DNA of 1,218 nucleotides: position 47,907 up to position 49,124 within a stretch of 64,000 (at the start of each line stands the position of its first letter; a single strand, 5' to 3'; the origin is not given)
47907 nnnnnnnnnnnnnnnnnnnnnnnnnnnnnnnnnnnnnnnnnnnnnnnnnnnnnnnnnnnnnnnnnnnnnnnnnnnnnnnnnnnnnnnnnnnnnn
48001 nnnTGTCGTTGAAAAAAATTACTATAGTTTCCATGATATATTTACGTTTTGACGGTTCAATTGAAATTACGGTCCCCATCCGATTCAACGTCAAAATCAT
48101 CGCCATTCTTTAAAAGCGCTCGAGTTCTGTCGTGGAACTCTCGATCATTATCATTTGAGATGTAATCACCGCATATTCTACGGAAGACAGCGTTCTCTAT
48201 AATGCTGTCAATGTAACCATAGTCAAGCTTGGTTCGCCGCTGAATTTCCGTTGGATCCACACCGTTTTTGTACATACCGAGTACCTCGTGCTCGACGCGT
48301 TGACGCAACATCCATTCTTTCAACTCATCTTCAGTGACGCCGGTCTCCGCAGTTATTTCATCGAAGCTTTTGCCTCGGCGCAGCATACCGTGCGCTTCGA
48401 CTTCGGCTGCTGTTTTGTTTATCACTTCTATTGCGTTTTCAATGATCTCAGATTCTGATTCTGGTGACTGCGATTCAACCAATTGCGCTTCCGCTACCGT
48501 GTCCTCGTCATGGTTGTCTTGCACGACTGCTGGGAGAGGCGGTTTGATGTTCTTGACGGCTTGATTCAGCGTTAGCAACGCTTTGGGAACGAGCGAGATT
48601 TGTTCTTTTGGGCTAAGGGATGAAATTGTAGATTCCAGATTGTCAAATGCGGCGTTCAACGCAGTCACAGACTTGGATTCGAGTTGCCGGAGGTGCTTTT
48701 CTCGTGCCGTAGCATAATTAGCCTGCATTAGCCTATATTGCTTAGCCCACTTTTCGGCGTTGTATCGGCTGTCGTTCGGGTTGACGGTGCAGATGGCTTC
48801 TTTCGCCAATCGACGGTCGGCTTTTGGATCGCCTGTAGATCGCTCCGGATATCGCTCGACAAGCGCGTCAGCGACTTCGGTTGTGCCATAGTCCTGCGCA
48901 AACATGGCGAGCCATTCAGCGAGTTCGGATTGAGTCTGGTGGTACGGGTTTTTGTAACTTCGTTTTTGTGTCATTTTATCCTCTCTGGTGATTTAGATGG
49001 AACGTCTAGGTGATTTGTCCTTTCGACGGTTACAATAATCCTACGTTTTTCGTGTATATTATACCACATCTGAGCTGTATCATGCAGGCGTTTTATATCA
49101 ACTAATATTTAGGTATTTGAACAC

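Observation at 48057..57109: Decayed defence/mobile island: dndC plus a dndD 5' stub, HNH endonuclease, IS with inverted repeats, IS3 relic, orphan HsdR_N-methyltransferase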

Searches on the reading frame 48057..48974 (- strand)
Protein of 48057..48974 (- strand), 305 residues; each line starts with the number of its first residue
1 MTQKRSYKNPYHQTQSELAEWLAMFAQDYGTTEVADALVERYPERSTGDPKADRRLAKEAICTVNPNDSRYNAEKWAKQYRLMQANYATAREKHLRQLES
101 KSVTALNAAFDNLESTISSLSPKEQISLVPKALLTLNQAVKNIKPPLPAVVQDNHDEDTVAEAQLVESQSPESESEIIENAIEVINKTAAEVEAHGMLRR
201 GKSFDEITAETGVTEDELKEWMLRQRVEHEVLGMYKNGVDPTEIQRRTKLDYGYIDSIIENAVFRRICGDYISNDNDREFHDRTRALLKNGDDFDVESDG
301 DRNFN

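Call 3: search_protein_families(library=pfam, proteins=[window:48057-48974:-], max_evalue=0.01)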
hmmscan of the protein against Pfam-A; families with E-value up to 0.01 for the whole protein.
window:48057-48974:- (305 aa): 0 families

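Call 4: search_protein_families(library=padloc, proteins=[window:48057-48974:-], max_evalue=0.01)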
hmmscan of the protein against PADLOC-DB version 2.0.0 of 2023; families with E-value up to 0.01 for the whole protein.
window:48057-48974:- (305 aa): 0 families

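Call 5: search_protein_families(library=ncbifam, proteins=[window:48057-48974:-], max_evalue=0.01)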
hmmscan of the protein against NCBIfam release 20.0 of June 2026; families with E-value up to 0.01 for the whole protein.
window:48057-48974:- (305 aa): 0 families

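Call 48: search_protein_families(library=phrogs, proteins=[window:48057-48974:-], max_evalue=0.01)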
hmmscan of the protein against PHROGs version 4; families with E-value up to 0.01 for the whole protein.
window:48057-48974:- (305 aa): 0 families

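Call 63: find_homologous_proteins(query=window:48057-48974:-)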
Query window:48057-48974:- (305 aa): 71 proteins with E <= 0.001 among 1755 candidates.
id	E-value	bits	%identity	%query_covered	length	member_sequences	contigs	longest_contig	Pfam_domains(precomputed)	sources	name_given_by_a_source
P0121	3.6e-163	560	82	99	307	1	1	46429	-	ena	-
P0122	3.9e-163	560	83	99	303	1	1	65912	-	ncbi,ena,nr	ncbi:MAG: hypothetical protein OXP71_00895 [Candidatus Poribacteria bacterium]|nr:hypothetical prote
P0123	4.1e-162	556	82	99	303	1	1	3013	-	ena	-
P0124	1.7e-125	436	100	67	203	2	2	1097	-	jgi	jgi:hypothetical protein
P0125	3.8e-118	412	67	97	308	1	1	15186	-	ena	-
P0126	8.6e-118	411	65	98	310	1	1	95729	-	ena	-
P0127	3.8e-116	406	68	99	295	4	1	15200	-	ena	-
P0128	4.0e-115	402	68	99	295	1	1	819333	-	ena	-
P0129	5.7e-114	399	68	99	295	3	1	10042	-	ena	-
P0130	1.3e-113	397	67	99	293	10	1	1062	-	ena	-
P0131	3.0e-112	393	66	99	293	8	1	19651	-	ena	-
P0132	4.9e-112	392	66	99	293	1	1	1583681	-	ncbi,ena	-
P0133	7.3e-112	392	66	96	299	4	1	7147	-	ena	-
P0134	1.7e-111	390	66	99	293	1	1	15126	-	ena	-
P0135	2.5e-110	387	64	95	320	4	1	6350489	-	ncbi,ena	-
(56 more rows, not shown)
